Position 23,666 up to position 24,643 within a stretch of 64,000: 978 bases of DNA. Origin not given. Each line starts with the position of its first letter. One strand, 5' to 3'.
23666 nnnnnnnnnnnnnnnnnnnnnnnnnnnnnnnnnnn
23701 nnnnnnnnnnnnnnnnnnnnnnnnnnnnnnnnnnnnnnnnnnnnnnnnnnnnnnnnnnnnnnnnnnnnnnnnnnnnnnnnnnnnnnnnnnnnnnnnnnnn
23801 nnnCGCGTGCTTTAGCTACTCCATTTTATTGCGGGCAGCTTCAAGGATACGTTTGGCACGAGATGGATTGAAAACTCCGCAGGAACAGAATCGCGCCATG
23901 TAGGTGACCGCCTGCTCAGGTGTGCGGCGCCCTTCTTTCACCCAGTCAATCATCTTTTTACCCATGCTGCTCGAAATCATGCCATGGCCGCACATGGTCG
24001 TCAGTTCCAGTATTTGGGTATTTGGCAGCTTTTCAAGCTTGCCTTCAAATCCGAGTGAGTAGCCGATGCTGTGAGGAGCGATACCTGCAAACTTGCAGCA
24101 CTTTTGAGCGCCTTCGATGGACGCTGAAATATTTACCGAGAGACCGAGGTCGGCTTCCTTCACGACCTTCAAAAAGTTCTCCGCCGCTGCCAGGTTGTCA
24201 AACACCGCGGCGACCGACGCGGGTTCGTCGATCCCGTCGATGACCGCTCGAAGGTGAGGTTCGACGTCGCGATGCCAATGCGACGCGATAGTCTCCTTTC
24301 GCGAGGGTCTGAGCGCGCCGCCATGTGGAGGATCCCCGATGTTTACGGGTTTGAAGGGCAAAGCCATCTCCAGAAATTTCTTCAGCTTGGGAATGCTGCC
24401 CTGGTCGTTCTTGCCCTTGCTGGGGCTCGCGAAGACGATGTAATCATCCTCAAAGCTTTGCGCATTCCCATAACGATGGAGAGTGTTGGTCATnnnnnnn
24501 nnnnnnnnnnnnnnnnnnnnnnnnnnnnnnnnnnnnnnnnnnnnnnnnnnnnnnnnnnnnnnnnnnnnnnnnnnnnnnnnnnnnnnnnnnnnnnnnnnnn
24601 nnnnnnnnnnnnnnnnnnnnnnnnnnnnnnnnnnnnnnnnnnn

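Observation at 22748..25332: Translationally coupled operon of an atypical 4Fe-4S protein, a Cys-rich unknown protein and an O-methyltransferase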

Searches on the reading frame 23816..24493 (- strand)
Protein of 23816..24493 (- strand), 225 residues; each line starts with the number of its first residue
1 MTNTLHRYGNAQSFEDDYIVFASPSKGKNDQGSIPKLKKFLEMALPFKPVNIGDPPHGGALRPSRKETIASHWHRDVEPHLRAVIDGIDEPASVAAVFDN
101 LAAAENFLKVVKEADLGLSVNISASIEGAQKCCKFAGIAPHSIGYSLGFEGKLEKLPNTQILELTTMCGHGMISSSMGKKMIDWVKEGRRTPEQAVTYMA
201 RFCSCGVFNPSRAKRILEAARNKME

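Call 3: search_protein_families(library=pfam, proteins=[window:23816-24493:-], max_evalue=0.01)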
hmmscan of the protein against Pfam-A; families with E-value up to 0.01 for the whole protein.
window:23816-24493:- (225 aa): 0 families

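Call 4: search_protein_families(library=ncbifam, proteins=[window:23816-24493:-], max_evalue=0.01)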
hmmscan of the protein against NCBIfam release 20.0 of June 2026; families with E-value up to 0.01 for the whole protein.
window:23816-24493:- (225 aa): 0 families

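Call 5: find_homologous_proteins(query=window:23816-24493:-)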
Query window:23816-24493:- (225 aa): 5183 proteins with E <= 0.001 among 5716 candidates; the best 120 are listed.
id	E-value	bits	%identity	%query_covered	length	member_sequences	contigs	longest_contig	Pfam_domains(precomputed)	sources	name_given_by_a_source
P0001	2.5e-148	510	100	100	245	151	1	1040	-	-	-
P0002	2.0e-135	467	89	100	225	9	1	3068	-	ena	-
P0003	1.0e-134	465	89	100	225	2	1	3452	-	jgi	jgi:hypothetical protein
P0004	6.6e-133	459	88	100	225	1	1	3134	-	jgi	jgi:hypothetical protein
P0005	1.6e-131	455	87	100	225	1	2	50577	-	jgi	jgi:hypothetical protein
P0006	2.3e-131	454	86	100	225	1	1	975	-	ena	-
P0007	1.1e-130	452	87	100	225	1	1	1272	-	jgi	jgi:hypothetical protein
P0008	4.2e-130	450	86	100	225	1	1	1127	-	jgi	jgi:hypothetical protein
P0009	5.8e-130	450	87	100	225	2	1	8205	-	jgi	jgi:hypothetical protein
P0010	7.0e-127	440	83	100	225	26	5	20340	-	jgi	jgi:hypothetical protein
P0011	9.7e-127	439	84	100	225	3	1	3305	-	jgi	jgi:hypothetical protein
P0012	4.9e-126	437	84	100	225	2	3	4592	-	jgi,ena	jgi:hypothetical protein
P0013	9.3e-126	436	84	100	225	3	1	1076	-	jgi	jgi:hypothetical protein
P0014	2.4e-124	431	83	100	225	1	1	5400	-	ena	-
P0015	6.2e-124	430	82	100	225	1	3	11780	-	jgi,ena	jgi:hypothetical protein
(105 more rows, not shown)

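Call 7: search_solved_structures(query=window:23816-24493:-, max_evalue=10)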
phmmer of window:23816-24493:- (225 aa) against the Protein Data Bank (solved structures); distinct sequences matched with E-value up to 10: 0.

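Call 13: find_related_loci(query=window:23816-24493:-, collection=genome_contigs, flank=8000)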
Query window:23816-24493:- (225 aa) in genome_contigs; peptide patterns used: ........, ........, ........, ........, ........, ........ (x = any residue, [..] = any of these).
205 stretches matched a pattern; 60 encode a relative of the query (tblastn E <= 1e-3); 60 distinct loci.
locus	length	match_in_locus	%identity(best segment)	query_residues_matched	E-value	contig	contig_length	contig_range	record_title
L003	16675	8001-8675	92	1-225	1e-144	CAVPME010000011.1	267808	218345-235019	MAG: Terriglobia bacterium isolate MFD10113.bin.2.61 genome assembly, contig: contig_37020, whole genome shotgun sequenc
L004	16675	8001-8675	90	1-225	4e-142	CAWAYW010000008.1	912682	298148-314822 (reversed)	MAG: Terriglobia bacterium isolate MFD05513.bin.1.32 genome assembly, contig: contig_23250, whole genome shotgun sequenc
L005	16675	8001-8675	87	1-225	4e-138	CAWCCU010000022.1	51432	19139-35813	MAG: uncultured Acidobacteriaceae bacterium isolate MFD04434.bin.1.190 genome assembly, contig: contig_8059, whole genom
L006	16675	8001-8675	81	1-225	5e-131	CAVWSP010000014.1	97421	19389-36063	MAG: Terriglobia bacterium isolate MFD05442.bin.2.67 genome assembly, contig: contig_35844, whole genome shotgun sequenc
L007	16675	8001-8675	82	1-225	1e-130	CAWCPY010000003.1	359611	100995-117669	MAG: Terriglobia bacterium isolate MFD04944.bin.2.162 genome assembly, contig: contig_16305, whole genome shotgun sequen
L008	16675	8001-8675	80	1-225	2e-128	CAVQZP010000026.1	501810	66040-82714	MAG: uncultured Acidobacteriota bacterium isolate MFD10071.bin.1.136 genome assembly, contig: contig_27049, whole genome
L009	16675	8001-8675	80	1-225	9e-125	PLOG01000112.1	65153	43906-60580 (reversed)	MAG: Acidobacteriaceae bacterium isolate fen_409 73.20120800_E1D.22_contig_2129, whole genome shotgun sequence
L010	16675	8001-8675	78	1-225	6e-124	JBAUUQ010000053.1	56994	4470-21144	MAG: Terriglobales bacterium isolate MFD05931_ilm_asm_bin20 k127_329890, whole genome shotgun sequence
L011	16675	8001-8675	77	1-225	3e-123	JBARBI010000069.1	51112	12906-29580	MAG: Candidatus Sulfotelmatobacter sp. isolate MFD05764_ilm_asm_bin279 k127_3526535, whole genome shotgun sequence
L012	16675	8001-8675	77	1-225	2e-123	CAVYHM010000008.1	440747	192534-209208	MAG: uncultured Acidobacteriaceae bacterium isolate MFD03346.bin.3.25 genome assembly, contig: contig_1564, whole genome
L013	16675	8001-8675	76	1-225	4e-123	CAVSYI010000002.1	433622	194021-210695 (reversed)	MAG: Terriglobia bacterium isolate MFD05513.bin.2.87 genome assembly, contig: contig_18294, whole genome shotgun sequenc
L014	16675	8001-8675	76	1-225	1e-122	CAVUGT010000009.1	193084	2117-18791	MAG: Terriglobia bacterium isolate MFD02134.bin.3.166 genome assembly, contig: contig_31204, whole genome shotgun sequen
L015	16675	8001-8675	79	1-225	3e-122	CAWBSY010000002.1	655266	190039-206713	MAG: Terriglobia bacterium isolate MFD04580.bin.2.47 genome assembly, contig: contig_20740, whole genome shotgun sequenc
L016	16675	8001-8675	77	1-225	2e-121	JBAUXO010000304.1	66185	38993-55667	MAG: Candidatus Sulfotelmatobacter sp. isolate MFD09282_ilm_asm_bin26 k127_392961, whole genome shotgun sequence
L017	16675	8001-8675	76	1-225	2e-121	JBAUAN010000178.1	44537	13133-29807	MAG: Candidatus Sulfotelmatobacter sp. isolate MFD10734_ilm_asm_bin25 k127_837263, whole genome shotgun sequence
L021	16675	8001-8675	77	1-225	5e-120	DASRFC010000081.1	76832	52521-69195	MAG TPA_asm: Terriglobales bacterium isolate SMAG_U10022 k141_2465623, whole genome shotgun sequence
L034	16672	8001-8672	75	1-225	4e-117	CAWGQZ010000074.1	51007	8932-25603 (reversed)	MAG: uncultured Acidobacteriaceae bacterium isolate MFD07841.bin.2.19 genome assembly, contig: contig_64004, whole genom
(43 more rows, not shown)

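Call 15: search_protein_representatives(protein=window:23816-24493:-)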
Query: 225 residues. Proteins with E-value up to 0.001 (for the whole library): 687; up to 1e-10: 431; up to 1e-30: 90. The best 150 are listed.
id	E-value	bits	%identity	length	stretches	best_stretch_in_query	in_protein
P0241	4.0e-81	288.3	57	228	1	1-220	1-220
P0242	7.4e-70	251.4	52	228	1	1-221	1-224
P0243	7.1e-60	218.8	64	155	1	1-154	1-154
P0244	3.8e-57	209.8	75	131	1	97-222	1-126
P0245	1.5e-56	207.9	48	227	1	1-221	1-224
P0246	1.9e-55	204.3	62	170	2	150-222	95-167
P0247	1.7e-53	197.9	75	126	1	1-126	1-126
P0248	7.2e-53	195.9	62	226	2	1-89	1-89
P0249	8.8e-51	189.0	67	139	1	71-223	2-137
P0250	8.9e-48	179.2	62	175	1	1-132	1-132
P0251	3.7e-47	177.2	75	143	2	43-162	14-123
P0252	4.4e-45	170.4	56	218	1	1-142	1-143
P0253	5.2e-45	170.2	42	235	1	1-208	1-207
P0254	2.4e-44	168.0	52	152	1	71-221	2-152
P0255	6.8e-44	166.5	42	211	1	1-220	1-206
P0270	6.1e-37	143.8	69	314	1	97-195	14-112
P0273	1.4e-36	142.6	40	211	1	1-218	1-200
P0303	1.6e-33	132.6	37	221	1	1-218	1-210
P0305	2.5e-33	132.0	52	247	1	28-161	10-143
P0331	1.1e-30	123.3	38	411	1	2-217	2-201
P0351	2.2e-29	119.1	61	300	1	1-90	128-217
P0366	1.6e-28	116.3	35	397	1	1-219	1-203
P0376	9.1e-28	113.8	33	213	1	1-220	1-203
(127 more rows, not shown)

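Call 17: search_protein_families(library=pfam, alignment_id=A1, max_evalue=0.01)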
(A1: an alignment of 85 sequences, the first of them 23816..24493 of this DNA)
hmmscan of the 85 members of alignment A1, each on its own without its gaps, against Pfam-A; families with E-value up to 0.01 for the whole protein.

A. member 1, window:23816-24493:- (225 aa): 0 families

B. families by the number of members that match (of 85 scanned): 7 families
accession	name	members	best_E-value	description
PF13419.12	HAD_2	3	0.0026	Haloacid dehalogenase-like hydrolase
PF01400.30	Astacin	1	7.2e-05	Astacin (Peptidase family M12A)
PF14193.11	DUF4315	1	0.0038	Domain of unknown function (DUF4315)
PF03295.19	Pox_TAA1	1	0.0038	Poxvirus trans-activator protein A1 C-terminal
PF09012.17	FeoC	1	0.0062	FeoC like transcriptional regulator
PF05709.17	Sipho_tail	1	0.0095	Phage tail protein RIFT-related domain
PF09188.15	DUF1951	1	0.0098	Domain of unknown function (DUF1951)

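Call 19: search_protein_families(library=pfam, proteins=[P0331, P0366, P0270, P0351, P0305], max_evalue=0.01)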
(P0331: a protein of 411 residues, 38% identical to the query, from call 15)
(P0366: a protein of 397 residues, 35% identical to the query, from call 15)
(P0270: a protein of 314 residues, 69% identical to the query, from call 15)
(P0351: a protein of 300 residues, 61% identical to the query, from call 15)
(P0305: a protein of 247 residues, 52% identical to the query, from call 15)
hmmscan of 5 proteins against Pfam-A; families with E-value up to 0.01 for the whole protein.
P0331 (411 aa): 11 families
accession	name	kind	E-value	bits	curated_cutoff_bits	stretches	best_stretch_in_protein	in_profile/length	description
PF13247.11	Fer4_11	-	2.3e-20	73.1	26.2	1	257-347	7-98/100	4Fe-4S dicluster domain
PF12838.12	Fer4_7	-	4.4e-10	40.3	27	2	259-306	1-51/52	4Fe-4S dicluster domain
PF13237.11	Fer4_10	-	3.7e-08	33.6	25.5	1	259-304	8-53/53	4Fe-4S dicluster domain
PF13187.11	Fer4_9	-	3.9e-07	30.4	27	1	293-341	2-49/52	4Fe-4S dicluster domain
PF12837.12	Fer4_6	-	5.5e-07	29.7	25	2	291-308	7-24/24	4Fe-4S binding domain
PF12800.12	Fer4_4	-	1.3e-05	25.6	24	1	292-306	3-17/17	4Fe-4S binding domain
PF13484.11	Fer4_16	-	3.5e-05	24.9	30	0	293-314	2-23/66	4Fe-4S double cluster binding domain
PF00037.32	Fer4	-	5.1e-05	23.4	21.1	1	292-308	7-23/24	4Fe-4S binding domain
PF12797.12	Fer4_2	-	7.5e-05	22.9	24.5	1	291-305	8-22/22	4Fe-4S binding domain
PF14697.11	Fer4_21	-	0.0017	18.9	35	1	259-306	7-55/59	4Fe-4S dicluster domain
PF13183.11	Fer4_8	-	0.0019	19.1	27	0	292-305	4-17/68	4Fe-4S dicluster domain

P0366 (397 aa): 1 family
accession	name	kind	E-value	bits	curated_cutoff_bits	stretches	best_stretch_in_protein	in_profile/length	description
PF12837.12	Fer4_6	-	0.00034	20.9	25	1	217-235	2-20/24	4Fe-4S binding domain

P0270 (314 aa): 2 families
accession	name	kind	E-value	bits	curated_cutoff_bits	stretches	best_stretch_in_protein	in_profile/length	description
PF07394.17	DUF1501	-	5.2e-67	227.1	27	1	136-293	223-371/390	Protein of unknown function (DUF1501)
PF00884.28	Sulfatase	-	0.0014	18.4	25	1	168-284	200-300/301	Sulfatase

P0351 (300 aa): 0 families

P0305 (247 aa): 0 families

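Call 24: find_encoding_contigs(protein=P0255, flank=6000, max_places=3)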
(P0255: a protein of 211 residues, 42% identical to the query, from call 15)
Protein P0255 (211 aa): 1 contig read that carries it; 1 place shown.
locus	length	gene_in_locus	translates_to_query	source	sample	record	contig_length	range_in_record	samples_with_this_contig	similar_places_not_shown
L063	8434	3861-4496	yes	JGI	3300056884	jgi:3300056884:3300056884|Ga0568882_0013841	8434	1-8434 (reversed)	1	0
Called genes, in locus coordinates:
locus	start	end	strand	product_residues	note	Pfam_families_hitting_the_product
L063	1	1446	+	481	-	?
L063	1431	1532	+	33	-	-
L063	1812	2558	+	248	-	PF09335:VTT_dom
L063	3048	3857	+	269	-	PF00037:Fer4 (faint), PF12837:Fer4_6 (weak), PF12838:Fer4_7 (weak), PF13187:Fer4_9 (weak), PF13237:Fer4_10 (weak), PF14697:Fer4_21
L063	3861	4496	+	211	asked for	-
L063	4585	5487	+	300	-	PF00753:Lactamase_B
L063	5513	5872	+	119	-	PF00903:Glyoxalase, PF12681:Glyoxalase_2 (faint), PF13669:Glyoxalase_4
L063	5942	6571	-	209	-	PF00702:Hydrolase, PF13419:HAD_2, PF13242:Hydrolase_like (faint)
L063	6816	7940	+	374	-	PF00989:PAS, PF08448:PAS_4 (faint), PF13188:PAS_8 (weak), PF13426:PAS_9, PF08447:PAS_3 (weak), PF00512:HisKA, PF02518:HATPase_c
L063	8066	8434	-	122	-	?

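Call 25: find_encoding_contigs(protein=P0273, flank=6000, max_places=3)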
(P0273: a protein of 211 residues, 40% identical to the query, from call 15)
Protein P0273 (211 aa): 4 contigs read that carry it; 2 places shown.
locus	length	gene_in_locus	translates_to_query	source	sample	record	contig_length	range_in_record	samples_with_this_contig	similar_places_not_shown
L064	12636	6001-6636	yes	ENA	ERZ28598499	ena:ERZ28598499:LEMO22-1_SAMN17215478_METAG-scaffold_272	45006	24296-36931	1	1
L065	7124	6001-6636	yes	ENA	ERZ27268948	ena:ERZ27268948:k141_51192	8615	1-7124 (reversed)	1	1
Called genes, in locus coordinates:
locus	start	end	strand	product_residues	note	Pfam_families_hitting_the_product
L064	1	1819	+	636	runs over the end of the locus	PF06506:PrpR_N, PF00158:Sigma54_activat, PF14532:Sigma54_activ_2, PF00004:AAA (weak), PF07724:AAA_2 (weak), PF07728:AAA_5, PF25601:AAA_lid_14, PF02954:HTH_8, +1 more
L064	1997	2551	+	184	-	PF00037:Fer4 (faint), PF12797:Fer4_2 (faint), PF12837:Fer4_6 (faint), PF13187:Fer4_9 (faint), PF13237:Fer4_10 (faint), PF13247:Fer4_11, PF12838:Fer4_7 (weak)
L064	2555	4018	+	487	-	PF03063:Prismane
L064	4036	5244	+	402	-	PF00890:FAD_binding_2 (faint), PF01134:GIDA (faint), PF01262:AlaDh_PNT_C (faint), PF01494:FAD_binding_3 (faint), PF02254:TrkA_N (faint), PF07992:Pyr_redox_2, PF00070:Pyr_redox, PF01266:DAO (weak), +4 more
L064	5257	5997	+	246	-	-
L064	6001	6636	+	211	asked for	-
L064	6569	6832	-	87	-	-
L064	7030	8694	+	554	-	PF00920:ILVD_EDD_N, PF24877:ILV_EDD_C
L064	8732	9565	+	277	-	PF02548:Pantoate_transf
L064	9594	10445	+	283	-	PF02548:Pantoate_transf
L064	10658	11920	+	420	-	PF09861:Lar_N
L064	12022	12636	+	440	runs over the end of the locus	PF07690:MFS_1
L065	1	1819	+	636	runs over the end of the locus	PF06506:PrpR_N, PF00158:Sigma54_activat, PF14532:Sigma54_activ_2, PF00004:AAA (weak), PF07724:AAA_2 (weak), PF07728:AAA_5, PF25601:AAA_lid_14, PF02954:HTH_8, +1 more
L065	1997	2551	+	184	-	PF00037:Fer4 (faint), PF12797:Fer4_2 (faint), PF12837:Fer4_6 (faint), PF13187:Fer4_9 (faint), PF13237:Fer4_10 (faint), PF13247:Fer4_11, PF12838:Fer4_7 (weak)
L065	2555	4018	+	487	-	PF03063:Prismane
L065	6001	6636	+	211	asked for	-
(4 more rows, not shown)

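Call 26: find_encoding_contigs(protein=P0303, flank=6000, max_places=3)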
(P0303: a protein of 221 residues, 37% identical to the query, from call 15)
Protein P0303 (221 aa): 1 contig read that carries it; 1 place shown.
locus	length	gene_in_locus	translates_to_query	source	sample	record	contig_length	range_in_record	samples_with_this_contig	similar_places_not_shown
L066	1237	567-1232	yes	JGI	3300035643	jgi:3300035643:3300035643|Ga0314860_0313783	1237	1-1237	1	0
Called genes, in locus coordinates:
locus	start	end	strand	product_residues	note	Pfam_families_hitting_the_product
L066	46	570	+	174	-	-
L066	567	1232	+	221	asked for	-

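Call 27: find_encoding_contigs(protein=P0376, flank=6000, max_places=3)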
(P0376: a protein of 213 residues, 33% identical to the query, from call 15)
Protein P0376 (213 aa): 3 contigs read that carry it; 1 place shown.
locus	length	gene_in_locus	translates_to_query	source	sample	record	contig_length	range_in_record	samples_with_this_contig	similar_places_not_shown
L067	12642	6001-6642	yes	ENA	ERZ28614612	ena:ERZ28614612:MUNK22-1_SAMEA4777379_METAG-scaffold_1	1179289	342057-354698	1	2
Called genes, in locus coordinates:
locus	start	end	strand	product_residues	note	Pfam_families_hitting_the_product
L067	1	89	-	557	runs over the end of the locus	PF00595:PDZ, PF13180:PDZ_2, PF17820:PDZ_6, PF03572:Peptidase_S41, PF28547:CHD_PDZ-protease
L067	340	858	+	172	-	PF13801:Metal_resist, PF07813:LTXXQ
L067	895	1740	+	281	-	PF10988:DUF2807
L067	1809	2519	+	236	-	PF10988:DUF2807, PF13349:DUF4097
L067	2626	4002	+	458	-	PF18990:DUF5723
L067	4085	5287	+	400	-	PF02786:CPSase_L_D2 (faint), PF02655:ATP-grasp_3, PF13535:ATP-grasp_4, PF18603:LAL_C2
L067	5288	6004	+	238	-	PF13237:Fer4_10 (faint), PF14697:Fer4_21 (weak)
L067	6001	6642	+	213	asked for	-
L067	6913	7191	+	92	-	PF16118:DUF4834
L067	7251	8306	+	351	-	PF00155:Aminotran_1_2, PF01041:DegT_DnrJ_EryC1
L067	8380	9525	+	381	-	PF07429:Glyco_transf_56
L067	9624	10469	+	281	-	PF05853:BKACE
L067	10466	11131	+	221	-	PF00132:Hexapep (faint), PF25087:GMPPB_C (faint)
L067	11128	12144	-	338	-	-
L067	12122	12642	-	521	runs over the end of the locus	PF13231:PMT_2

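Call 28: predict_structure(alignment_id=A1)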
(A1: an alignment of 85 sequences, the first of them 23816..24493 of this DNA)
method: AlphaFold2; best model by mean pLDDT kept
length: 225 residues; sequences in the alignment: 85
mean_pLDDT: 92.5   pTM: 0.90
mean pLDDT of the five models: 92.5, 92.5, 92.2, 91.6, 90.9
residues with pLDDT >= 90: 189; 70-90: 23; 50-70: 12; < 50: 1
segments of 3 or more residues with pLDDT < 50: none
pLDDT, mean of each block of 10 residues (from residue 1): 85 95 97 98 98 94 76 73 96 98 99 98 94 97 91 95 92 93 95 93 94 96 69
secondary structure, 60 per line:
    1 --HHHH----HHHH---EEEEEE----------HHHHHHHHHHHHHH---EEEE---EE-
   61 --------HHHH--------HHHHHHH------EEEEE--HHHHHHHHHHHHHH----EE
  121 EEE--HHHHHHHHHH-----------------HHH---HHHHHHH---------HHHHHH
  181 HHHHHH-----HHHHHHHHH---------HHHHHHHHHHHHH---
elements in order: H3-6 H11-14 E18-23 H34-47 E51-54 H69-72 H81-87 E94-98 H101-114 E119-123 H126-135 H159-165 H175-186 H192-200 H210-222

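Call 32: fold_search(model_id=the predicted structure, library=pdb)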
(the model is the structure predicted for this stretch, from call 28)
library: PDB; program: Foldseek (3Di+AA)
matches with E <= 10: 631; with E <= 0.001: 0
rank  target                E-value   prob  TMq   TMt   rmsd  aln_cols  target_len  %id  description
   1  9syj_C                6.2e-02  0.30  0.25  0.10  20.2       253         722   11  Asymmetric hexameric MmpS4-MmpL4 complex from Mycobacterium tuberculosis with "short" coiled-coil domain (released 2026-01-28)
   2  2w7a_B                9.0e-02  0.54  0.19  0.35  10.2       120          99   12  Structure of the human LINE-1 ORF1p central domain (released 2009-01-27)
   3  3bh6_B                9.5e-02  0.80  0.26  0.19  13.3       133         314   14  Crystal structure of the RP2-Arl3 complex bound to GppNHp (released 2008-03-25)
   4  2bx6                  1.2e-01  0.77  0.27  0.20  12.8       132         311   14  Crystal Structure of the human Retinitis Pigmentosa protein 2 (RP2) (released 2006-01-18)
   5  2qyc_A                1.5e-01  0.66  0.24  0.46   8.1       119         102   10  Crystal structure of a dimeric ferredoxin-like protein (bb1511) from bordetella bronchiseptica rb50 at 1.90 A resoluti (released 2007-08-28)
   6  1hhq                  1.7e-01  0.44  0.24  0.34  12.8       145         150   16  Role of active site resiude Lys16 in Nucleoside Diphosphate Kinase (released 2001-05-31)
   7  3bn7                  1.8e-01  0.57  0.24  0.44   8.0       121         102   17  CRYSTAL STRUCTURE OF A DIMERIC FERREDOXIN-LIKE PROTEIN (CC_2267) FROM CAULOBACTER CRESCENTUS CB15 AT 1.64 A RESOLUTION (released 2007-12-25)
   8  8qkk                  2.0e-01  0.15  0.23  0.08  20.3       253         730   11  Cryo-EM structure of MmpL3 from Mycobacterium smegmatis reconstituted into peptidiscs (released 2023-11-15)
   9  9b43                  2.1e-01  0.16  0.24  0.09  21.1       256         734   11  Mycolicibacterium smegmatis MmpL4 structure (released 2024-10-02)
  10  8gf5_X                2.4e-01  0.66  0.28  0.47   9.6       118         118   15  McrD binds asymmetrically to methyl-coenzyme M reductase improving active site accessibility during assembly (released 2023-06-28)
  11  1f3v_A                2.4e-01  0.30  0.22  0.29  10.3       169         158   11  Crystal structure of the complex between the N-terminal domain of TRADD and the TRAF domain of TRAF2 (released 2000-09-06)
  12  5xzt_D                2.5e-01  0.47  0.24  0.43   8.6       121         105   14  C-terminal peptide depleted mutant of hydroxynitrile lyase from Passiflora edulis (PeHNL) (released 2017-11-22)
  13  5hb7                  2.5e-01  0.21  0.18  0.26   9.0        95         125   17  Crystal structure of Chaetomium thermophilum Nup53 RRM (released 2016-04-20)
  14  2ifx_B                2.8e-01  0.54  0.24  0.46   8.0       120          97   11  Crystal structure of a putative 4-methylmuconolactone methylisomerase (YP_295714.1) from Ralstonia eutropha JMP134 at  (released 2006-10-10)
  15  5u2i_A                2.8e-01  0.33  0.23  0.31  13.0       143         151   17  Crystal structure of a nucleoside diphosphate kinase from Naegleria fowleri (released 2017-01-25)
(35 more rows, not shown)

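Call 35: find_homologous_proteins(query=L064:5257-5997:+)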
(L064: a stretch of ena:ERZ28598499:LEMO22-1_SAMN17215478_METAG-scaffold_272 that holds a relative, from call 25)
Query L064:5257-5997:+ (246 aa): 2837 proteins with E <= 0.001 among 3162 candidates; the best 120 are listed.
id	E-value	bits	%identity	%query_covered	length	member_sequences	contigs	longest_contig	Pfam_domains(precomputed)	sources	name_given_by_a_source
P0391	1.5e-160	550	96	100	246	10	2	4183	-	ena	-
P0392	3.4e-143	494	86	100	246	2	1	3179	PF14697.12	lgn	-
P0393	2.1e-140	484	85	100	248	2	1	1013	-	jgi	jgi:Pyruvate/2-oxoacid:ferredoxin oxidoreductase delta subunit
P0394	6.8e-139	480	85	100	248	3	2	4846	-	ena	-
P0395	3.0e-131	454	79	100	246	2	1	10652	PF14697.12,PF12797.13,PF12837.13,PF00037.33,PF12838.13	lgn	-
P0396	9.7e-119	414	74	100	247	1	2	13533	PF14697.12,PF12797.13,PF12837.13,PF00037.33,PF12838.13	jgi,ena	-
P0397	1.5e-117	410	74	100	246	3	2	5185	PF14697.12,PF12797.13,PF00037.33,PF12838.13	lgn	-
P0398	2.5e-116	406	73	100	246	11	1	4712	PF14697.12,PF12797.13,PF00037.33,PF12838.13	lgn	-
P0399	3.9e-115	402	70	100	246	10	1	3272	PF14697.12,PF00037.33,PF12838.13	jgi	jgi:NAD-dependent dihydropyrimidine dehydrogenase PreA subunit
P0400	8.0e-115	401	72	100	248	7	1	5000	PF00037.33,PF12838.13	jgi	jgi:Pyruvate/2-oxoacid:ferredoxin oxidoreductase delta subunit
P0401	2.0e-113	396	69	100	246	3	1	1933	PF14697.12,PF12797.13,PF12837.13,PF00037.33,PF12838.13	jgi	-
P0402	3.1e-113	396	71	100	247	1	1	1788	PF14697.12,PF12797.13,PF00037.33,PF12838.13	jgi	jgi:ferredoxin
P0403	4.3e-113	395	69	100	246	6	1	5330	PF00037.33,PF12838.13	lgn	-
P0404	6.8e-113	394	71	100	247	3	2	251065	PF14697.12,PF12797.13,PF00037.33,PF12838.13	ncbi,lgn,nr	ncbi:MAG: 4Fe-4S dicluster domain-containing protein [Negativicutes bacterium]|nr:4Fe-4S dicluster d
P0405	9.4e-113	394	70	100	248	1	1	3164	PF00037.33,PF12838.13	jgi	jgi:NAD-dependent dihydropyrimidine dehydrogenase PreA subunit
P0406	5.3e-112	391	68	100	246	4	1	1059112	PF14697.12,PF12797.13,PF12837.13,PF00037.33,PF12838.13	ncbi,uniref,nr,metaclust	ncbi:4Fe-4S ferredoxin [Anaerosporomusa subterranea]|uniref:4Fe-4S ferredoxin n=1 Tax=Anaerosporomus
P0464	9.6e-77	276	52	100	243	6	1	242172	PF14697.12,PF12797.13,PF12837.13,PF00037.33,PF12838.13,PF13237.12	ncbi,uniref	ncbi:4Fe-4S dicluster-binding protein [Neomoorella humiferrea]|uniref:4Fe-4S dicluster domain-contai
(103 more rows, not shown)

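Call 39: find_encoding_contigs(protein=P0406, flank=9000, max_places=2)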
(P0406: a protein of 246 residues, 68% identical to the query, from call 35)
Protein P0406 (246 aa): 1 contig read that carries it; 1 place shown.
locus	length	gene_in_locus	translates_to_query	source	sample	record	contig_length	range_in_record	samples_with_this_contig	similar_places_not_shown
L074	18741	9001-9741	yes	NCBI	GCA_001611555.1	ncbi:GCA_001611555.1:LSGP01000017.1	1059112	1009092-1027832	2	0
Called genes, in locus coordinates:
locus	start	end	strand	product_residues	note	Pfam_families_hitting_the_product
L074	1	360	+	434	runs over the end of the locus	PF02550:AcetylCoA_hydro, PF13336:AcetylCoA_hyd_C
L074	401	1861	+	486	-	PF11794:HpaB_N, PF03241:HpaB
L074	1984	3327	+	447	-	PF07690:MFS_1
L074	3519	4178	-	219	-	PF04191:PEMT (weak), PF04140:ICMT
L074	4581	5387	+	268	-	PF03180:Lipoprotein_9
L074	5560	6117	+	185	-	PF12797:Fer4_2 (faint), PF12837:Fer4_6 (faint), PF13247:Fer4_11, PF13237:Fer4_10 (weak), PF12838:Fer4_7, PF13187:Fer4_9 (weak), PF00037:Fer4 (weak), PF12838:Fer4_7 (weak), +3 more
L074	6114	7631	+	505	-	PF03063:Prismane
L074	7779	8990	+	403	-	PF00890:FAD_binding_2 (faint), PF01494:FAD_binding_3 (faint), PF02254:TrkA_N (faint), PF03486:HI0933_like (faint), PF07992:Pyr_redox_2, PF00070:Pyr_redox, PF01266:DAO (weak), PF18267:Rubredoxin_C, +2 more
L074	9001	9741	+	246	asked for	PF00037:Fer4 (faint), PF12797:Fer4_2 (faint), PF12837:Fer4_6 (faint), PF12838:Fer4_7 (weak), PF14697:Fer4_21 (weak)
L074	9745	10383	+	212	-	-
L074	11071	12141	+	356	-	PF08668:HDOD (weak), PF13487:HD_5, PF01966:HD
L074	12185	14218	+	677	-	PF02743:dCache_1, PF22673:MCP-like_PDC_1 (faint), PF00672:HAMP, PF00015:MCPsignal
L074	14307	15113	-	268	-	PF13566:DUF4130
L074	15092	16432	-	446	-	PF04055:Radical_SAM (weak)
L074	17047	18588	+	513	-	PF00989:PAS (faint), PF08448:PAS_4 (faint), PF13188:PAS_8 (faint), PF13426:PAS_9 (weak), PF08447:PAS_3 (faint), PF13426:PAS_9 (weak), PF13556:HTH_30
